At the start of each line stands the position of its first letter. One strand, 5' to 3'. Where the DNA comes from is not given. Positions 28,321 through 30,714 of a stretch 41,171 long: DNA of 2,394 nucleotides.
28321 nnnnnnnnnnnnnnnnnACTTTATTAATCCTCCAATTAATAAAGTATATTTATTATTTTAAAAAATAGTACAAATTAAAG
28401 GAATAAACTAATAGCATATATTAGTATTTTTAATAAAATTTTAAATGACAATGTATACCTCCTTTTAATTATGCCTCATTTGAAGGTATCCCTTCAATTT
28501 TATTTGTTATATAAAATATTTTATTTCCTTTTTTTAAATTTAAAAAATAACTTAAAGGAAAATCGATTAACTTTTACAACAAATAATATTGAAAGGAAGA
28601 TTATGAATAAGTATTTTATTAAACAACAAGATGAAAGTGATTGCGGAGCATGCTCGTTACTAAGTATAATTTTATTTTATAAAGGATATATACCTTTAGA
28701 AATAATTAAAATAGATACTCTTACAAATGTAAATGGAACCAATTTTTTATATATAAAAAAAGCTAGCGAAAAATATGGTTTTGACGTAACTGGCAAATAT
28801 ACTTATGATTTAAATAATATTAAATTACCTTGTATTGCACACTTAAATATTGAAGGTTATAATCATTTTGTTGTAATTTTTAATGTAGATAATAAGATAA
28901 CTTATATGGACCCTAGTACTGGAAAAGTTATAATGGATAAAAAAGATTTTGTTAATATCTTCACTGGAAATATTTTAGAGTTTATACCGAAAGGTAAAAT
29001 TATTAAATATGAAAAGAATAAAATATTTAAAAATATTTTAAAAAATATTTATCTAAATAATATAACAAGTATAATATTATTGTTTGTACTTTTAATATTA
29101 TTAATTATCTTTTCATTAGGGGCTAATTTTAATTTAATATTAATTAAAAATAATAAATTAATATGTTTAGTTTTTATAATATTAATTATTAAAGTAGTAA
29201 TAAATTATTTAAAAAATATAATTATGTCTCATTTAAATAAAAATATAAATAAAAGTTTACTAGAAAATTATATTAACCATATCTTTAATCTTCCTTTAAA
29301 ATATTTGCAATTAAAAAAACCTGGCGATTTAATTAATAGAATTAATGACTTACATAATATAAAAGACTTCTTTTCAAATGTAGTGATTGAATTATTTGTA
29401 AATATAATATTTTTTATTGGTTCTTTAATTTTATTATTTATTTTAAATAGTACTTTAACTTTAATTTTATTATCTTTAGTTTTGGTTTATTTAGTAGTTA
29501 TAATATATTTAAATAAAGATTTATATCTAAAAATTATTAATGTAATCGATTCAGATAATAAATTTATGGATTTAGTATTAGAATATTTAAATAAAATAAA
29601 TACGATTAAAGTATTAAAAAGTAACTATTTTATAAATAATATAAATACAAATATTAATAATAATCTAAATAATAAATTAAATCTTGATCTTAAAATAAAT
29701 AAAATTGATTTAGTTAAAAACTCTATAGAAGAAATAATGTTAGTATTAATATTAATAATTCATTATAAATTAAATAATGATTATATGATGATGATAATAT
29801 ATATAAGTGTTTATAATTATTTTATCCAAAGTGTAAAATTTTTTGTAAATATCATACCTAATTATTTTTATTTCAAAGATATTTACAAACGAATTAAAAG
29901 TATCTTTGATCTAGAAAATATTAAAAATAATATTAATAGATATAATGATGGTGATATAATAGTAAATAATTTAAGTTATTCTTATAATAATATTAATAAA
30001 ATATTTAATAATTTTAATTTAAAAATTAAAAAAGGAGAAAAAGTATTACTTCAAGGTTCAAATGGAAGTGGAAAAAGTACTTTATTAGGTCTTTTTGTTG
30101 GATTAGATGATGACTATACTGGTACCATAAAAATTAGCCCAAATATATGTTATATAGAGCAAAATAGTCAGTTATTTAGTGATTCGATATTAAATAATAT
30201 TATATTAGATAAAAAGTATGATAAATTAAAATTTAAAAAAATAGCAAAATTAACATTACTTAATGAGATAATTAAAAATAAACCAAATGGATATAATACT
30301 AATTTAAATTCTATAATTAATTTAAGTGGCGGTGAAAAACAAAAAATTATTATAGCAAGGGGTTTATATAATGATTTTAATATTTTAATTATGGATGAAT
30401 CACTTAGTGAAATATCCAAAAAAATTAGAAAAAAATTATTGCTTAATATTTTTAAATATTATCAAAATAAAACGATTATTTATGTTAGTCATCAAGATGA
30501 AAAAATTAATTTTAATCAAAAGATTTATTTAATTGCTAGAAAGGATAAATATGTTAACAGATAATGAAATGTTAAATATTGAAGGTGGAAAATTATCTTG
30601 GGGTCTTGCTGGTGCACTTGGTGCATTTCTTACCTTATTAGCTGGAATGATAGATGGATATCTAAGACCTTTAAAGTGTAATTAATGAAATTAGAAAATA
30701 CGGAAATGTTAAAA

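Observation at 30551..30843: Two unannotated double-glycine-leader peptide genes hidden under a spurious antisense ORF, right behind a C39-ABC exporter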

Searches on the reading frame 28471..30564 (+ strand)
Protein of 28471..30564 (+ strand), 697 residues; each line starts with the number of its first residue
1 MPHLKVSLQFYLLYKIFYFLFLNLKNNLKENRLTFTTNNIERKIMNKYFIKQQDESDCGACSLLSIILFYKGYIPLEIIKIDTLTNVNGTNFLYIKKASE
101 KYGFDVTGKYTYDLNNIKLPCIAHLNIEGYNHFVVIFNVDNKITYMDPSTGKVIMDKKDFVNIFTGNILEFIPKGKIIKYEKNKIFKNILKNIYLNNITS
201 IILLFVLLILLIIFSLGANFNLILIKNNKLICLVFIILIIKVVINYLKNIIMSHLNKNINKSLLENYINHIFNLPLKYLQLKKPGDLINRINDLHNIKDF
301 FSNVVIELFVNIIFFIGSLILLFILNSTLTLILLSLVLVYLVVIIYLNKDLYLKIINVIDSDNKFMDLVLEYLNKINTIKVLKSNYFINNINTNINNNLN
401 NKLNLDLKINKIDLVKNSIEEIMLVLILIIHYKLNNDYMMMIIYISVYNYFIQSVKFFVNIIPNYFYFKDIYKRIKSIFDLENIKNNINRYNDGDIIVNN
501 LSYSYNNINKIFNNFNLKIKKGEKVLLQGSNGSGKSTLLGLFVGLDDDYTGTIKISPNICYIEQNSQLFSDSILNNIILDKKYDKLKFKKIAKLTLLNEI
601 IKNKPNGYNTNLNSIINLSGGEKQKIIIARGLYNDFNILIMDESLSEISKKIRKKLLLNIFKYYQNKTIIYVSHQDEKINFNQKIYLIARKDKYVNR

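Call 4: search_protein_families(library=pfam, proteins=[window:28471-30564:+], max_evalue=1)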
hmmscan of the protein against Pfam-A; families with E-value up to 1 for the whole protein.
window:28471-30564:+ (697 aa): 7 families
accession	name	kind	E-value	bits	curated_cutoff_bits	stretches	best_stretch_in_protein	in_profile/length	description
PF03412.21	Peptidase_C39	-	8.5e-23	81.1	22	1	48-174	3-131/133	Peptidase C39 family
PF00664.28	ABC_membrane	-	1.2e-20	74.8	28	1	198-454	13-273/274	ABC transporter transmembrane region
PF00005.33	ABC_tran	-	6.2e-20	72.6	25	1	513-644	2-135/137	ABC transporter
PF13555.12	AAA_29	-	0.00041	20.5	27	1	512-539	12-39/61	P-loop containing region of AAA domain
PF02463.25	SMC_N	-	0.0075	16.1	40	1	483-693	98-216/220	RecF/RecN/SMC N terminal domain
PF00270.35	DEAD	-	0.12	12.6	26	1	519-644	11-126/167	DEAD/DEAH box helicase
PF13191.12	AAA_16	-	0.21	12.5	32.6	1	519-577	19-82/167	AAA ATPase domain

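Call 5: search_protein_families(library=ncbifam, proteins=[window:28471-30564:+], max_evalue=1)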
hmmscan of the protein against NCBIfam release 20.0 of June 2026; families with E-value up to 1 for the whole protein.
window:28471-30564:+ (697 aa): 163 families (the best 25 are shown)
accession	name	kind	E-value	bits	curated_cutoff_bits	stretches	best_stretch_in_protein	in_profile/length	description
TIGR03796.1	NHLM_micro_ABC1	equivalog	6.4e-68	229.6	853.3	1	51-678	6-674/710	NHLP family bacteriocin export ABC transporter peptidase/permease/ATPase subunit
NF045998.1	cleave_ABC_plasm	equivalog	1.9e-67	228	500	1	51-685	1-671/673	Mbov_0121 family peptidase domain-containing ABC transporter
TIGR01193.1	bacteriocin_ABC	subfamily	5.5e-64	216.9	523.85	1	52-684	1-677/708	peptide cleavage/export ABC transporter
TIGR01846.1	type_I_sec_HlyB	subfamily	3.7e-43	147.8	725.55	1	110-688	54-664/694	type I secretion system permease/ATPase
TIGR03797.1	NHLM_micro_ABC2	equivalog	3.2e-42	144.9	709.4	1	230-651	175-622/686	NHLP bacteriocin export ABC transporter permease/ATPase subunit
TIGR03375.1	type_I_sec_LssB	subfamily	1.4e-41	142.6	693.1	1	234-687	195-673/696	type I secretion system permease/ATPase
TIGR02857.1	CydD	equivalog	7.1e-37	127.5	435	2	490-684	316-525/529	thiol reductant ABC exporter subunit CydD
NF045513.1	HepA_fam_ABC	equivalog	5e-36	124.3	725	1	230-680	97-573/610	heterocyst formation ABC transporter subunit HepA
TIGR02203.1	MsbA_lipidA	equivalog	1.7e-34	119.3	602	1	232-683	59-536/572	lipid A export permease/ATP-binding protein MsbA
TIGR02868.1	CydC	equivalog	1.3e-30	106.6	329.05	2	494-675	333-529/530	thiol reductant ABC exporter subunit CydC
TIGR02204.1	MsbA_rel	hypoth_equivalog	9.2e-29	100.5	780.4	2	488-686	330-545/576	ABC transporter, permease/ATP-binding protein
NF010178.0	PRK13657.1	equivalog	5.2e-28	97.8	733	1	253-684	81-538/588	glucan ABC transporter ATP-binding protein/ permease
NF008364.0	PRK11160.1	equivalog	2.3e-27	95.9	630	1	269-689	101-548/575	heme ABC transporter ATP-binding protein/permease CydC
TIGR01842.1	type_I_sec_PrtD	subfamily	4.6e-26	91.5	510.15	1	206-688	20-526/544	type I secretion system permease/ATPase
NF050066.1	LPSTprtrPglK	equivalog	1.2e-25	89.9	1000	1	223-689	64-556/558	BC-type lipopolysaccharide transporter PglK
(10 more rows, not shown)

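Call 6: list_cluster_members(proteins=[window:30551-30682:+, window:30685-30840:+, window:30533-30682:+, window:30633-30818:-, window:28471-30564:+])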
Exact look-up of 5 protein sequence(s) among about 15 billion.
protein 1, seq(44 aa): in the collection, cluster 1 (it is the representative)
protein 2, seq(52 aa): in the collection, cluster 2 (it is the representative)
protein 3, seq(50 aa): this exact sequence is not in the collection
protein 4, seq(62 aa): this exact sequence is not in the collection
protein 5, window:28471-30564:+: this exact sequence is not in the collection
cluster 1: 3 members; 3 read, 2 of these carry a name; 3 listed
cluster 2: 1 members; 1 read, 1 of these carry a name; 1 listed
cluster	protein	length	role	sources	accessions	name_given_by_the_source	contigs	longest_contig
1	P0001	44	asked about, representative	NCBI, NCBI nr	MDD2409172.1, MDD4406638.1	MAG: class IIb bacteriocin, lactobin A/cerein 7B family [Bacilli bacterium] | class IIb bacteriocin, lactobin A/cerein 7B family [Bacilli bacterium]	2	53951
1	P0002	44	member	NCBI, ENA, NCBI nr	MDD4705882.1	MAG: class IIb bacteriocin, lactobin A/cerein 7B family [Bacilli bacterium] | class IIb bacteriocin, lactobin A/cerein 7B family [Bacilli bacterium]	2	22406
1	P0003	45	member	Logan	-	-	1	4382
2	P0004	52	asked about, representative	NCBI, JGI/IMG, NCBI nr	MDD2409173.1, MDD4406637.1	MAG: hypothetical protein PHD03_00410 [Bacilli bacterium] | hypothetical protein [Bacilli bacterium]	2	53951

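Call 38: search_solved_structures(query=window:28603-30564:+, max_evalue=1e-20, show_alignments=2)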
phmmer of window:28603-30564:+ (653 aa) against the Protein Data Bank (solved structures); distinct sequences matched with E-value up to 1e-20: 139 (the best 60 are shown).
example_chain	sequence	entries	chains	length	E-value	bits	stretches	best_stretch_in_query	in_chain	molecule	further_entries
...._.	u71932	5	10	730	4.6e-50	174.1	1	5-645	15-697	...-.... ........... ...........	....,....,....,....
8vp3_A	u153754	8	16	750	5.1e-50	173.9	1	5-645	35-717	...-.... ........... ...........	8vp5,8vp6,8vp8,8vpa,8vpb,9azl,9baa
4s0f_A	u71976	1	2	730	1.2e-49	172.7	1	5-645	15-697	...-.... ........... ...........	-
6v9z_A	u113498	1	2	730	8.5e-49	169.9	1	5-645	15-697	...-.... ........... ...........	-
8vp9_A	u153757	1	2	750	4.8e-48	167.4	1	5-645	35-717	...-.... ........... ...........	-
8hf7_A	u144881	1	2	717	1.8e-43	152.3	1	3-641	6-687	Competence factor transporting ATP-binding protein/permease ComA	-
8hf4_A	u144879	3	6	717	3.7e-43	151.3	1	3-641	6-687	Transport/processing ATP-binding protein ComA | Competence factor transporting ATP-binding protein/permease ComA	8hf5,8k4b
8hf6_A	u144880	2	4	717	9.4e-43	149.9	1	3-641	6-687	Competence factor transporting ATP-binding protein/permease ComA | Transport/processing ATP-binding protein ComA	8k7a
8vow_A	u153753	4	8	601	7.1e-32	114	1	187-645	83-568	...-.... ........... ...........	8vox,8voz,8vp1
4f4c_A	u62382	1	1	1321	5.8e-31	111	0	448-635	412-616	Multidrug resistance protein pgp-1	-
8rq3_A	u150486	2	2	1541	3.6e-30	108.4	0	241-630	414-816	ATP-binding cassette sub-family C member 2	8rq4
7zk4_A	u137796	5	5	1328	5.5e-30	107.8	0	466-636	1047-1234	ATP-dependent translocase ABCB1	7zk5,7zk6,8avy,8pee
8wi2_A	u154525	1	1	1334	5.5e-30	107.8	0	463-633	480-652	ATP-binding cassette sub-family C member 5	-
8wi5_A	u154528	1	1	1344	5.7e-30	107.7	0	463-633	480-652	ATP-binding cassette sub-family C member 5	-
8wi4_A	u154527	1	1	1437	6.8e-30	107.5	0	463-633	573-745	ATP-binding cassette sub-family C member 5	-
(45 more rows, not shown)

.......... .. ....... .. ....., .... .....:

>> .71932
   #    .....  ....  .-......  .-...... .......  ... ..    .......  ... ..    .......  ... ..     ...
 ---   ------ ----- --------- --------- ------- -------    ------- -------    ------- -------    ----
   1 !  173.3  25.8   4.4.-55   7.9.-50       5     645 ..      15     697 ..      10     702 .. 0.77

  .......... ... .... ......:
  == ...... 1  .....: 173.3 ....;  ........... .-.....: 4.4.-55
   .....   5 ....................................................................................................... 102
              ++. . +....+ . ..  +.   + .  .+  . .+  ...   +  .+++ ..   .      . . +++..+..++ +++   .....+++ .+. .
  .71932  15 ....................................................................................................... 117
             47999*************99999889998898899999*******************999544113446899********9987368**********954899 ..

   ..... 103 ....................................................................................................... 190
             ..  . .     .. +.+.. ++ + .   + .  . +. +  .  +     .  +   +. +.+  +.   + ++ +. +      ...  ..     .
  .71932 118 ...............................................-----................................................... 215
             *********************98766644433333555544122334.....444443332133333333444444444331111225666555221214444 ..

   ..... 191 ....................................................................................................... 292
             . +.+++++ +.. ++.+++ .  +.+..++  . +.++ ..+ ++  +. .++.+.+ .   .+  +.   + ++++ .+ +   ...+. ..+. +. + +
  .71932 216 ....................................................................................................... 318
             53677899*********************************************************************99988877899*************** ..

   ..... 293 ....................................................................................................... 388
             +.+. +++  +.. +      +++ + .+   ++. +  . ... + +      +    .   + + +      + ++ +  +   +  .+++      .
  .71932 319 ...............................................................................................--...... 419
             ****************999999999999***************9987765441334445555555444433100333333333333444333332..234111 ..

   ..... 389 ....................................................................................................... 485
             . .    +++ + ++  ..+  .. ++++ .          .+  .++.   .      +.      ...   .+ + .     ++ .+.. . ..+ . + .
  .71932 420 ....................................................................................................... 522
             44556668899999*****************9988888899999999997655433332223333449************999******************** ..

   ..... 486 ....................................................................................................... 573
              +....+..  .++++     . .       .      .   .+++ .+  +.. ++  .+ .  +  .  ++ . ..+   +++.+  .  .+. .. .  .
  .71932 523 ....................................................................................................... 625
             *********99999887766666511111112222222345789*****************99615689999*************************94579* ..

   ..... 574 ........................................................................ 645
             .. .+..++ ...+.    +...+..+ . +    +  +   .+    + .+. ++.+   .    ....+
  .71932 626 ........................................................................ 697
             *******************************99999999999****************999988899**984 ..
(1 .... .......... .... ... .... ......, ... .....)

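Call 74: search_protein_families(library=ncbifam, proteins=[L029:1218-1661:+, L031:1640-2080:+, L033:391-843:+, L038:3390-3845:+, L049:3426-3848:+, L051:3443-3856:+, L056:489-908:+, L058:3436-3873:+, L061:1100-1534:+, L065:3418-3852:+], max_evalue=0.1)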
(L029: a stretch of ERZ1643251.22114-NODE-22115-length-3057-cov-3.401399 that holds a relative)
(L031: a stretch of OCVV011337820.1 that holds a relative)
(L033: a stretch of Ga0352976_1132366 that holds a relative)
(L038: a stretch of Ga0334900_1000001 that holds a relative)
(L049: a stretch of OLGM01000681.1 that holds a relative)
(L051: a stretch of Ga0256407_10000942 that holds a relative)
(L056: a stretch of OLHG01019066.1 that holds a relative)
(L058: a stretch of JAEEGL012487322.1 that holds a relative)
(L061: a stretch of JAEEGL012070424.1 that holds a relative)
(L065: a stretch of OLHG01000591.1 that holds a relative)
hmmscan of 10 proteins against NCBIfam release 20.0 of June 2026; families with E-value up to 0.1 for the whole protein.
L029:1218-1661:+ (148 aa): 0 families

L031:1640-2080:+ (147 aa): 1 family
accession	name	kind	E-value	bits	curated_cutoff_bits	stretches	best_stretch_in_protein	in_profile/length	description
NF003167.0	PRK04151.1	equivalog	0.062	12.8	150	1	64-115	51-102/199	IMP cyclohydrolase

L033:391-843:+ (151 aa): 1 family
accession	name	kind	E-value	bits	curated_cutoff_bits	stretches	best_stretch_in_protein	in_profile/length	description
NF045999.1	MAG1140_fam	equivalog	0.00038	20.6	35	1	19-146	4-126/126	MAG1140 family protein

L038:3390-3845:+ (152 aa): 1 family
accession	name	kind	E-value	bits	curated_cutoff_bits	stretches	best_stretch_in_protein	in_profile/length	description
NF005074.0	PRK06498.1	equivalog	0.00019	20.1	446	1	67-150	288-371/531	isocitrate lyase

L049:3426-3848:+ (141 aa): 0 families

L051:3443-3856:+ (138 aa): 0 families

L056:489-908:+ (140 aa): 0 families

L058:3436-3873:+ (146 aa): 1 family
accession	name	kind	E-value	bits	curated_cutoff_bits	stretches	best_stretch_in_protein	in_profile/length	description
NF040945.1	CCC_membrane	equivalog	0.014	15.7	65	1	9-47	45-85/99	CCC motif membrane protein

L061:1100-1534:+ (145 aa): 1 family
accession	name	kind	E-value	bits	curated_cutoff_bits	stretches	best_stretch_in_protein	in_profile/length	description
NF038087.1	arch_ser_synth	exception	0.0014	18.3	240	0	46-93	26-73/216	archaetidylserine synthase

L065:3418-3852:+ (145 aa): 0 families
